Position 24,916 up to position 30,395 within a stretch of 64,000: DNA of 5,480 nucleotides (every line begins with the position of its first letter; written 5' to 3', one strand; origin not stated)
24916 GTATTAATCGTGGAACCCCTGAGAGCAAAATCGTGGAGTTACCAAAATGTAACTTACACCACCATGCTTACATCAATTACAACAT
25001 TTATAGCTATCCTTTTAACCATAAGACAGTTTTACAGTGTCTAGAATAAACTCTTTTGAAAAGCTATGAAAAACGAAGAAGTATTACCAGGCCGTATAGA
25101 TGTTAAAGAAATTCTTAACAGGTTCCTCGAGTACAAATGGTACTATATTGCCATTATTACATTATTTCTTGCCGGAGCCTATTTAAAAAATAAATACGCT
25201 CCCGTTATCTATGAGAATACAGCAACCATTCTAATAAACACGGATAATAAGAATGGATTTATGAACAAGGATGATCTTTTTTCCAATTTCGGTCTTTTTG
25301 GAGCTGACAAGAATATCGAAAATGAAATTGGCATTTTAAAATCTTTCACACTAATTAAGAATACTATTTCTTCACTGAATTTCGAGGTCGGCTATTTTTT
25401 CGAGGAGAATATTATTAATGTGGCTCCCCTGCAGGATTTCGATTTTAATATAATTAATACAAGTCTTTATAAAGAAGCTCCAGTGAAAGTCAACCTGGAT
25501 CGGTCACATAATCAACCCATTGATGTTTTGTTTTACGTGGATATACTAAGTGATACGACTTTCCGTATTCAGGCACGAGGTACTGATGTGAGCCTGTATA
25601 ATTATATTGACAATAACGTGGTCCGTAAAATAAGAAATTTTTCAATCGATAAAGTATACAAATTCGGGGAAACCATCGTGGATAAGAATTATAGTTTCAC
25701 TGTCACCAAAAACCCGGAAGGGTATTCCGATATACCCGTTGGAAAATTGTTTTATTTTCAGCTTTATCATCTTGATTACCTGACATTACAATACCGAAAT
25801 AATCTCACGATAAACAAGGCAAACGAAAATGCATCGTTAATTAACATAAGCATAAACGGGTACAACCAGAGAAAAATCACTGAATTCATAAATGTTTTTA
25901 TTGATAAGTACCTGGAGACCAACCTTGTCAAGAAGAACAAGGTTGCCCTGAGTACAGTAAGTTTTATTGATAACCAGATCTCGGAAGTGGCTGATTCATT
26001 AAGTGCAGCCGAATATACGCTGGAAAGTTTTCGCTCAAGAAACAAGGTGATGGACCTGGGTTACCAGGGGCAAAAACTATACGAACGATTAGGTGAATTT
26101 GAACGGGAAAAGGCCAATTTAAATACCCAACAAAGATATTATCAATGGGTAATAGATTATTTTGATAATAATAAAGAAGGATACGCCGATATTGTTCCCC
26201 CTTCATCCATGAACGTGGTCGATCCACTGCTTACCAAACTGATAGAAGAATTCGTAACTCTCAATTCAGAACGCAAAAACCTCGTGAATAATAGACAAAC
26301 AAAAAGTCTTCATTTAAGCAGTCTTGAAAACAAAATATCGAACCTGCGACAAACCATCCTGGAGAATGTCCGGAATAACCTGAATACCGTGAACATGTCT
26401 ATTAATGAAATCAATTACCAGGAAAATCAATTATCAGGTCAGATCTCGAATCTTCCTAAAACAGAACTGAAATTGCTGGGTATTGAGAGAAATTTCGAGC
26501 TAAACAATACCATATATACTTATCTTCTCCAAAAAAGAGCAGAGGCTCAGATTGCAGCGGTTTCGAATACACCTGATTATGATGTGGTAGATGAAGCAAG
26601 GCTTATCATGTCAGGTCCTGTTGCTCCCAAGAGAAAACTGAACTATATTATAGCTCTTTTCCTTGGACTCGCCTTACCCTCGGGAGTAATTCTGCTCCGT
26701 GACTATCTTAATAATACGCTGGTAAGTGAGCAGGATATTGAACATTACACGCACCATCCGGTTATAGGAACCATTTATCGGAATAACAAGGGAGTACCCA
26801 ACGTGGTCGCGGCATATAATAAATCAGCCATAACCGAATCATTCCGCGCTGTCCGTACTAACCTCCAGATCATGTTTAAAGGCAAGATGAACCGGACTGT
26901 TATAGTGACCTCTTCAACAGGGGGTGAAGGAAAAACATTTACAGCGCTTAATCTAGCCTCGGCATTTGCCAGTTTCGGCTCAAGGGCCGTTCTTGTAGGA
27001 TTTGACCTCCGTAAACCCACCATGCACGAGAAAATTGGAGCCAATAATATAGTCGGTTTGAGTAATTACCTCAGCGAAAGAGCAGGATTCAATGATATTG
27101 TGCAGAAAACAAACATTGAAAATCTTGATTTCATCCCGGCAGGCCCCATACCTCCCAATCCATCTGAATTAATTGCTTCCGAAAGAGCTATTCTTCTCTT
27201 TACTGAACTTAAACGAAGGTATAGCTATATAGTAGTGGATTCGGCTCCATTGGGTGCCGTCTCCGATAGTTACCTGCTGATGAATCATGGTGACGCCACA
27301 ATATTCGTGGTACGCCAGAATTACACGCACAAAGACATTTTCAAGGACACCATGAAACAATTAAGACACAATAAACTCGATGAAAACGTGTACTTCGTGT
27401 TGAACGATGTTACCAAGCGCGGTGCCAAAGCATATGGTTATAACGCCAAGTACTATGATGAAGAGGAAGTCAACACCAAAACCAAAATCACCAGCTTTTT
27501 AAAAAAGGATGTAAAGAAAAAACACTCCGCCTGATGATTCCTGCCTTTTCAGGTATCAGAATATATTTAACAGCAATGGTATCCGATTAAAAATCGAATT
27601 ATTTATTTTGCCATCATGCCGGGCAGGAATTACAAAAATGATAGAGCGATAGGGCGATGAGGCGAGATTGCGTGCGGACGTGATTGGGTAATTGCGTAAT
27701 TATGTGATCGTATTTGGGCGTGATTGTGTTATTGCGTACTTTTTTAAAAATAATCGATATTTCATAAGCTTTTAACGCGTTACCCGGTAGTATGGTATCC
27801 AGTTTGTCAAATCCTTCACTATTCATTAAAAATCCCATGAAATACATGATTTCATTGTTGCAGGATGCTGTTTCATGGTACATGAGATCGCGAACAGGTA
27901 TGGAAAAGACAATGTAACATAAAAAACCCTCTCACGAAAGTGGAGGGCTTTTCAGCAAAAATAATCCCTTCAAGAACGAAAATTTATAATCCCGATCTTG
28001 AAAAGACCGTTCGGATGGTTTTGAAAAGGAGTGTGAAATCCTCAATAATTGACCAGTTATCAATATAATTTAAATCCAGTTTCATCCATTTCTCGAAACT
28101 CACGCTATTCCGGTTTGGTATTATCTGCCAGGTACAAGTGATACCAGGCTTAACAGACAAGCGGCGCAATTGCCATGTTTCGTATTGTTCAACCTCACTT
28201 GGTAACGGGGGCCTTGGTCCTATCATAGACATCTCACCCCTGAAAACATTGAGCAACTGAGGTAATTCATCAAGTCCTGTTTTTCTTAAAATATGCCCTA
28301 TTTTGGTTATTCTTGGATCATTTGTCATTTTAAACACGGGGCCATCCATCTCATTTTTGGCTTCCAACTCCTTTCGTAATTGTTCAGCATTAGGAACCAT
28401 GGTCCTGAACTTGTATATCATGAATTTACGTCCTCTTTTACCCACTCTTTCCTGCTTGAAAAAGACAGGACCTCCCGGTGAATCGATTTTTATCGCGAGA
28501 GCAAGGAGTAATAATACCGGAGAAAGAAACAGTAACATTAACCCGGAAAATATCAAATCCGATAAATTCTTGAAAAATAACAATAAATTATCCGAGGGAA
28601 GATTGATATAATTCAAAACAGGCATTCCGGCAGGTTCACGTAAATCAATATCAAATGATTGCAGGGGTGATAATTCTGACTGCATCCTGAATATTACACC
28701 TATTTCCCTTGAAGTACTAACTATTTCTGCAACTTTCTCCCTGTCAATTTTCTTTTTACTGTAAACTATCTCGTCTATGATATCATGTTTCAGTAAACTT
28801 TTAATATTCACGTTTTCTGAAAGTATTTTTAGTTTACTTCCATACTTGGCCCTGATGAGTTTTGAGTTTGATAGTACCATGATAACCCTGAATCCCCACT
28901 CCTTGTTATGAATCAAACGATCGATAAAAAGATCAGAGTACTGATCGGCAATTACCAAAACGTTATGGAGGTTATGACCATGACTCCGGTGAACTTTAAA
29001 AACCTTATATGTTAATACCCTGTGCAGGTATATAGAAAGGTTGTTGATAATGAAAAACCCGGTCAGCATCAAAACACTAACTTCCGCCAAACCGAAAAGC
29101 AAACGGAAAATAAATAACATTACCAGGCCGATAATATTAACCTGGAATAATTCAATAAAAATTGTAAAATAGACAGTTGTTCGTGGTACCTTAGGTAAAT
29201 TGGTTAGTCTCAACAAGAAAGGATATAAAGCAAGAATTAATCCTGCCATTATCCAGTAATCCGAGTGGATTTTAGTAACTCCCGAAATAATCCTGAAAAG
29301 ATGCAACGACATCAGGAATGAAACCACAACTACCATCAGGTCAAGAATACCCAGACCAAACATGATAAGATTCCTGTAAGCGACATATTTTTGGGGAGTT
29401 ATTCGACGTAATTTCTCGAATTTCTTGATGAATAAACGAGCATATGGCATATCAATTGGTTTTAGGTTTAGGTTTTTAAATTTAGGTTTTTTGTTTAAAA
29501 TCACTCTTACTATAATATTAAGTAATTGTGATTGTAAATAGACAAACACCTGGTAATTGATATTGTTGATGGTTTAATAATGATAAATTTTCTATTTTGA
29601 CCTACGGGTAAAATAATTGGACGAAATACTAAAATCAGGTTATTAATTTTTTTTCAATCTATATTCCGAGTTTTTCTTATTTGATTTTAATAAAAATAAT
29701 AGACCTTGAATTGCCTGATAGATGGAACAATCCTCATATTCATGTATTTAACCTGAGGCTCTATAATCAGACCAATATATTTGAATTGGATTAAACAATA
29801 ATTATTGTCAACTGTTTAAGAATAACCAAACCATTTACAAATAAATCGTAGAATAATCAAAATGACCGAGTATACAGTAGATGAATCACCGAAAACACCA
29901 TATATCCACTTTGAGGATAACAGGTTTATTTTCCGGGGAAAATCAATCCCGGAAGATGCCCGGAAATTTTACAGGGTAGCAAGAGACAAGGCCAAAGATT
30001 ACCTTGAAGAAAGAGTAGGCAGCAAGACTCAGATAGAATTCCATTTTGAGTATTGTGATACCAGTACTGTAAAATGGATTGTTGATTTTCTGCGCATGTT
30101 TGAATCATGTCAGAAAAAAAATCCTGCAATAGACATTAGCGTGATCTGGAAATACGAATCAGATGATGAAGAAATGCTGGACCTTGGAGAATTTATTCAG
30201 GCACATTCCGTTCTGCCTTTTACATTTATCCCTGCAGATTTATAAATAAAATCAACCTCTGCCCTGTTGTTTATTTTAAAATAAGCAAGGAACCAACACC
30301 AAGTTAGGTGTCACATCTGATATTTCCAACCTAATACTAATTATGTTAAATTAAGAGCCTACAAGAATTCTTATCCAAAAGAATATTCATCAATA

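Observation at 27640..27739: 100-nt tract in strict 8-nt phase between the convergent wzc and wbaP-like genes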

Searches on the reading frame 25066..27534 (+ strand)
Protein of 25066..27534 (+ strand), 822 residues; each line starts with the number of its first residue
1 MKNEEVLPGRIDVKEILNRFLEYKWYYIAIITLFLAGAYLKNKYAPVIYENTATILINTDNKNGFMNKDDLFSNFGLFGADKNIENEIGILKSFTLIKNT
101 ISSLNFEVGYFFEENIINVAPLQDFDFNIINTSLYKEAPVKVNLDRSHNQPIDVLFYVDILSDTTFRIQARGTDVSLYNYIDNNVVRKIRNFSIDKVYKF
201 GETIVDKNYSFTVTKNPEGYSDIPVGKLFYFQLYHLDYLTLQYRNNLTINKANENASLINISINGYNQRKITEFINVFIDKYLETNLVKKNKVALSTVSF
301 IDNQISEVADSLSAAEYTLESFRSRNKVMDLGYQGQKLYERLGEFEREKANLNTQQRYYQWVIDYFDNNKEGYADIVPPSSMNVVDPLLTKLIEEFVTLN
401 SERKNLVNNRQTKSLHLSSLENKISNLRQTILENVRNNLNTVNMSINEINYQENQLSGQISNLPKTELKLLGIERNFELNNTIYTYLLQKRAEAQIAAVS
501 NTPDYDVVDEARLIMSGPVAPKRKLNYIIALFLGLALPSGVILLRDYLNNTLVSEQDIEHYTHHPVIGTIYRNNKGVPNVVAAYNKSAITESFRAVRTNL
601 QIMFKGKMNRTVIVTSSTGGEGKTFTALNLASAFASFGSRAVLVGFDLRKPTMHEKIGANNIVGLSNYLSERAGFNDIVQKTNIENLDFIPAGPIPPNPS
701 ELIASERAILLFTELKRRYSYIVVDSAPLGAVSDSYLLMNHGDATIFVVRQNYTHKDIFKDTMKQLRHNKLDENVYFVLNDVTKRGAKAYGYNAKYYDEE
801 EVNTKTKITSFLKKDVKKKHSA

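Call 14: search_protein_families(library=pfam, proteins=[window:25066-27534:+], max_evalue=0.01)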
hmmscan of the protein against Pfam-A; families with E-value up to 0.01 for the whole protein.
window:25066-27534:+ (822 aa): 6 families
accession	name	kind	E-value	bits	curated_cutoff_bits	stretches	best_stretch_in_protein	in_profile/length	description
PF13807.11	GNVR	-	3.6e-12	46.5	27.7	1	465-546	1-81/82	G-rich domain on putative tyrosine kinase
PF13614.12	AAA_31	-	2.5e-09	37.7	27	1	610-738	2-137/177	AAA domain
PF02706.20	Wzz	-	2e-08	34.8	25.5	1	10-103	2-90/91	Chain length determinant protein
PF01656.29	CbiA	-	4.5e-07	30.3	25.4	1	612-787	1-88/125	CobQ/CobB/MinD/ParA nucleotide binding domain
PF10609.15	ParA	-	0.0016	18.3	27.1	1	608-661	2-55/246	NUBPL iron-transfer P-loop NTPase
PF09140.17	MipZ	-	0.0071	16.1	20.7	0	611-658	2-49/262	ATPase MipZ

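Call 20: find_encoding_contigs(protein=window:25066-27534:+, flank=10000, max_places=10)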
Protein window:25066-27534:+ (822 aa): 3 contigs read that carry it; 3 places shown.
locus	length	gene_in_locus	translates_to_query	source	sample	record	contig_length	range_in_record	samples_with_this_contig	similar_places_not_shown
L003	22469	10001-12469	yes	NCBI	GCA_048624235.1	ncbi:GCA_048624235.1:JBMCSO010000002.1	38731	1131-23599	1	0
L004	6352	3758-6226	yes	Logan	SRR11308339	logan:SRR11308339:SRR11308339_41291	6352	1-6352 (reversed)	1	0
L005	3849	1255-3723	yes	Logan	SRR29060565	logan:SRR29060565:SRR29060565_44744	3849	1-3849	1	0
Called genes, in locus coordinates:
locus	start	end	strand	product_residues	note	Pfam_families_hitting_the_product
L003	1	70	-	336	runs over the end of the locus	-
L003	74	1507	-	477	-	PF03062:MBOAT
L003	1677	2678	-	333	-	PF16841:CBM60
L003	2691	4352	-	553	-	PF13229:Beta_helix (weak)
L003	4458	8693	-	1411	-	PF13229:Beta_helix (weak), PF00028:Cadherin, PF00041:fn3, PF25059:FN3_DSCAM-DSCAML_C (weak), PF13385:Laminin_G_3, PF00028:Cadherin, PF13385:Laminin_G_3, PF18962:Por_Secre_tail, +1 more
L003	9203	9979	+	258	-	PF02563:Poly_export, PF22461:SLBB_2 (weak)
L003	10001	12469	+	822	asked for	PF02706:Wzz, PF13807:GNVR, PF01656:CbiA (weak), PF13614:AAA_31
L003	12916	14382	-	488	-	PF02397:Bac_transf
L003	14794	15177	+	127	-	PF09345:SiaC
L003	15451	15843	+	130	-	-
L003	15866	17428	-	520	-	PF00989:PAS (weak), PF08448:PAS_4 (faint), PF13188:PAS_8 (faint), PF13426:PAS_9 (weak), PF00512:HisKA, PF02518:HATPase_c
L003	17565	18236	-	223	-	PF00300:His_Phos_1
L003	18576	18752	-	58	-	PF14375:Cys_rich_CWC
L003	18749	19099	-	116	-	PF02152:FolB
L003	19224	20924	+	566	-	PF00749:tRNA-synt_1c, PF03950:tRNA-synt_1c_C, PF20974:tRNA-synt_1c_C2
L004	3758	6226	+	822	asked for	PF02706:Wzz, PF13807:GNVR, PF01656:CbiA (weak), PF13614:AAA_31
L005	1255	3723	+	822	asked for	PF02706:Wzz, PF13807:GNVR, PF01656:CbiA (weak), PF13614:AAA_31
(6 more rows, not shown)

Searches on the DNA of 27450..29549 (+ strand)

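Call 75: search_dna_similar(query=window:27620-27750:+, collection=plasmids, mode=distant, max_evalue=0.1)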
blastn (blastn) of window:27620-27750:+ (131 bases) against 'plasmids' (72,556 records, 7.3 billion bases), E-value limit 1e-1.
Records with a match: 1; places in all: 2; records where one place covers at least 80% of the query: 0.
Best place of each record, by identity: 60-80% 1.
By first word of the organism name: Paraburkholderia 1.
By predicted mobility (MOB-suite, as given by PLSDB): non-mobilizable 1.
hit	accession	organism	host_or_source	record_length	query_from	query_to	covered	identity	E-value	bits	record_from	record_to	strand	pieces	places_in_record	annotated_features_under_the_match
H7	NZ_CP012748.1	Paraburkholderia caribensis MBA4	soil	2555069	64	117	41%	78.6%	1e-1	43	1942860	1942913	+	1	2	none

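Call 88: search_rna_families(source=window, start=27450, end=28050, threshold=evalue, max_evalue=1)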
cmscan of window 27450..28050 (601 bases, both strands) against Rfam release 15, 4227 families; matches with E-value up to 1: 3.
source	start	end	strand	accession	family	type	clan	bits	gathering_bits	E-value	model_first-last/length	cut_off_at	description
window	27919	28009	-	RF02450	ncr1175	Gene; sRNA;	-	18.7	60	0.78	1-110/110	no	Bacillus sRNA ncr1175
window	27965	28050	-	RF01402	STnc150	Gene; sRNA;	-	15.9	60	0.5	176-267/267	5'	STnc150 Hfq binding RNA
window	27498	27550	+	RF01734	Fluoride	Cis-reg; riboswitch;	-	14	34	0.38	1-64/64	no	Fluoride riboswitch aptamer (crcB RNA motif)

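Call 90: search_rna_families(source=L062, start=1650, end=2145, threshold=evalue, max_evalue=1)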
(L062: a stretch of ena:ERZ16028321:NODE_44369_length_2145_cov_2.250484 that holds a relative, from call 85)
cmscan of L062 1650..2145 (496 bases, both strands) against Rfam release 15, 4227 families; matches with E-value up to 1: 3.
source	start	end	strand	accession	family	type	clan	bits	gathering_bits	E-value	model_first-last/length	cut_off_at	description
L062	1938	1985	-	RF00453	Cardiovirus_CRE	Cis-reg;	-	24.3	37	0.046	1-33/33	no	Cardiovirus cis-acting replication element (CRE)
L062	1660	1718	+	RF02054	STnc420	Gene; sRNA;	-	20.5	70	0.2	1-58/58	no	Salmonella enterica sRNA STnc420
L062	1650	1719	+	RF02076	STnc100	Gene; sRNA;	-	14.9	47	0.68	1-206/206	no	Gammaproteobacterial sRNA STnc100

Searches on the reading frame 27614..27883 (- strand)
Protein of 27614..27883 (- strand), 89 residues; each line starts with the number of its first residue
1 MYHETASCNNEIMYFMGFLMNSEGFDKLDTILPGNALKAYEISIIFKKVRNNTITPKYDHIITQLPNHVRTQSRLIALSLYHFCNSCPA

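Call 14: search_protein_families(library=pfam, proteins=[window:27614-27883:-], max_evalue=0.01)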
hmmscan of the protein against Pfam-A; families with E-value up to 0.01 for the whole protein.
window:27614-27883:- (89 aa): 0 families

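Call 31: find_homologous_proteins(query=window:27614-27883:-, max_evalue=0.01)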
Query window:27614-27883:- (89 aa): 1 proteins with E <= 0.01 among 1 candidates.
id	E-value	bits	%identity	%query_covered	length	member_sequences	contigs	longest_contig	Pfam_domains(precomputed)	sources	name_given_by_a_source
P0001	4.8e-42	159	100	82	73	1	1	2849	-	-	-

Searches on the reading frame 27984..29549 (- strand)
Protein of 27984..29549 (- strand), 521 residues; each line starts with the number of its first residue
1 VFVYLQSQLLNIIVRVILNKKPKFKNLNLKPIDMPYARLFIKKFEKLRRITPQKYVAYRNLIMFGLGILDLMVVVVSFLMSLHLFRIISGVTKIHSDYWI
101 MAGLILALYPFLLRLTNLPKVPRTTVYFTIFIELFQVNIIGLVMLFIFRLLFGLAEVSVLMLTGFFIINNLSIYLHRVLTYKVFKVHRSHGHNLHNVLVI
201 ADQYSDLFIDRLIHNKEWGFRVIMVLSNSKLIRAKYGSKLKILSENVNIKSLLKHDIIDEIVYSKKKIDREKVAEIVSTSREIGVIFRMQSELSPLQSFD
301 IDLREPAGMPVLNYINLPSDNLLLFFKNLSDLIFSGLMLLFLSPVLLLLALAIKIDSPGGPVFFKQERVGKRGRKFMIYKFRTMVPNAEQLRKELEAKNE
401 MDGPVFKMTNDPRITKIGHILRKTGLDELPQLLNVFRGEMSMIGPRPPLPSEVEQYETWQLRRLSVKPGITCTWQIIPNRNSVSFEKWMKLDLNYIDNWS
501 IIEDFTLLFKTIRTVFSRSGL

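Call 14: search_protein_families(library=pfam, proteins=[window:27984-29549:-], max_evalue=0.01)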
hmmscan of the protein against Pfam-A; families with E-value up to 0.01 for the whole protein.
window:27984-29549:- (521 aa): 2 families
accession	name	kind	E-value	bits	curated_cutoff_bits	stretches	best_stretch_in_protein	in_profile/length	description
PF02397.22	Bac_transf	-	4.3e-67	225.6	27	1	327-516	1-178/179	Bacterial sugar transferase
PF13727.12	CoA_binding_3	-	0.00026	21.5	25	1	125-264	16-148/175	CoA-binding domain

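Call 21: find_encoding_contigs(protein=window:27984-29549:-, flank=10000, max_places=10)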
Protein window:27984-29549:- (521 aa): 1 contig read that carries it; 1 place shown.
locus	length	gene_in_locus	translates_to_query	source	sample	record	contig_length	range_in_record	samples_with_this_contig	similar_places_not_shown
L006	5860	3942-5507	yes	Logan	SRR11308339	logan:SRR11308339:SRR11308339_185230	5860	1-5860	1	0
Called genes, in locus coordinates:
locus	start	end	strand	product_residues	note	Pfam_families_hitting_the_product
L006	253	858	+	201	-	PF00300:His_Phos_1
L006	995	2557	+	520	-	PF00989:PAS (weak), PF08448:PAS_4 (faint), PF13188:PAS_8 (faint), PF13426:PAS_9 (weak), PF00512:HisKA, PF02518:HATPase_c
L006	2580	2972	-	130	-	-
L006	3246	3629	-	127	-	PF09345:SiaC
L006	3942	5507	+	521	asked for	PF02397:Bac_transf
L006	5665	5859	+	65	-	?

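Call 84: find_homologous_proteins(query=window:27984-29549:-, max_evalue=1e-50)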
Query window:27984-29549:- (521 aa): 6188 proteins with E <= 1e-50 among 8000 candidates; the best 120 are listed.
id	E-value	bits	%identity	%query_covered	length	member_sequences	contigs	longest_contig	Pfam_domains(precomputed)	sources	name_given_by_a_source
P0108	0.0e+0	1073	100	94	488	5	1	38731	PF02397.23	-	-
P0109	5.2e-275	931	84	93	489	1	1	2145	PF13727.13,PF02397.23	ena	-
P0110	2.0e-162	560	53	92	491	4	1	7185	PF13727.13,PF02397.23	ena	-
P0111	5.4e-157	542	52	87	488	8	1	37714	PF13727.13,PF02397.23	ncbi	-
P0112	2.3e-155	537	52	88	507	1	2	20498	PF13727.13,PF02397.23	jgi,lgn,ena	-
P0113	5.9e-151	522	52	87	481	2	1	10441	PF13727.13,PF02397.23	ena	-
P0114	6.8e-150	518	53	87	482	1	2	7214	PF13727.13,PF02397.23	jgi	jgi:exopolysaccharide biosynthesis polyprenyl glycosylphosphotransferase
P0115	7.5e-150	518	52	87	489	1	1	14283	PF13727.13,PF02397.23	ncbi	-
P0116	1.1e-149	518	51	87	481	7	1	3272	PF13727.13,PF02397.23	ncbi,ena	-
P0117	1.7e-149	517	53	90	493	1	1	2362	PF13727.13,PF02397.23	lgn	-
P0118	2.0e-149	517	53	87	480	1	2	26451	PF02397.23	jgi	jgi:exopolysaccharide biosynthesis polyprenyl glycosylphosphotransferase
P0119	2.5e-149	517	52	87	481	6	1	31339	PF13727.13,PF02397.23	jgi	jgi:exopolysaccharide biosynthesis polyprenyl glycosylphosphotransferase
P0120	3.5e-149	516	51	87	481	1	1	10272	PF13727.13,PF02397.23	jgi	-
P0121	1.3e-148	514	51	87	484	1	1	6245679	PF13727.13,PF02397.23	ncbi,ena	-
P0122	1.8e-148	514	50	90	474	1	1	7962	PF13727.13,PF02397.23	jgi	jgi:exopolysaccharide biosynthesis polyprenyl glycosylphosphotransferase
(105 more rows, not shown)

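Call 85: find_encoding_contigs(protein=P0109, flank=5000, max_places=5)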
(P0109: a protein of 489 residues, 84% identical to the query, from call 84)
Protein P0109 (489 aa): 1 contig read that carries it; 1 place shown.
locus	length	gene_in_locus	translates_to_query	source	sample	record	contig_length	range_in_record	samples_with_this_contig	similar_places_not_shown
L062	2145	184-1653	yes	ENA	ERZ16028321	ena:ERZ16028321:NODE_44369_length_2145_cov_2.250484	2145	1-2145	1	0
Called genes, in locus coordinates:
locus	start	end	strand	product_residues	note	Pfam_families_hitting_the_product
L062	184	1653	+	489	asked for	PF13727:CoA_binding_3 (weak), PF02397:Bac_transf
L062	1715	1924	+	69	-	-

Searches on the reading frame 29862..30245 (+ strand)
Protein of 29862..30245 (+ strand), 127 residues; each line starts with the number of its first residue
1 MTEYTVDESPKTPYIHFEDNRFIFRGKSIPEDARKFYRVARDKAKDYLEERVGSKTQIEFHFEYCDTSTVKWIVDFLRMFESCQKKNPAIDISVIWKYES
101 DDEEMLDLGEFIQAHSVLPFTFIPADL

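Call 78: search_protein_families(library=pfam, proteins=[window:29862-30245:+], max_evalue=0.00001)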
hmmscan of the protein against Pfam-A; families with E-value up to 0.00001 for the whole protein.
window:29862-30245:+ (127 aa): 1 family
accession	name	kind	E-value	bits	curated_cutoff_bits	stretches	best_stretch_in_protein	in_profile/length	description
PF09345.15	SiaC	-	5.3e-25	87.9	24.5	1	8-124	3-119/120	SiaC family regulatory phosphoprotein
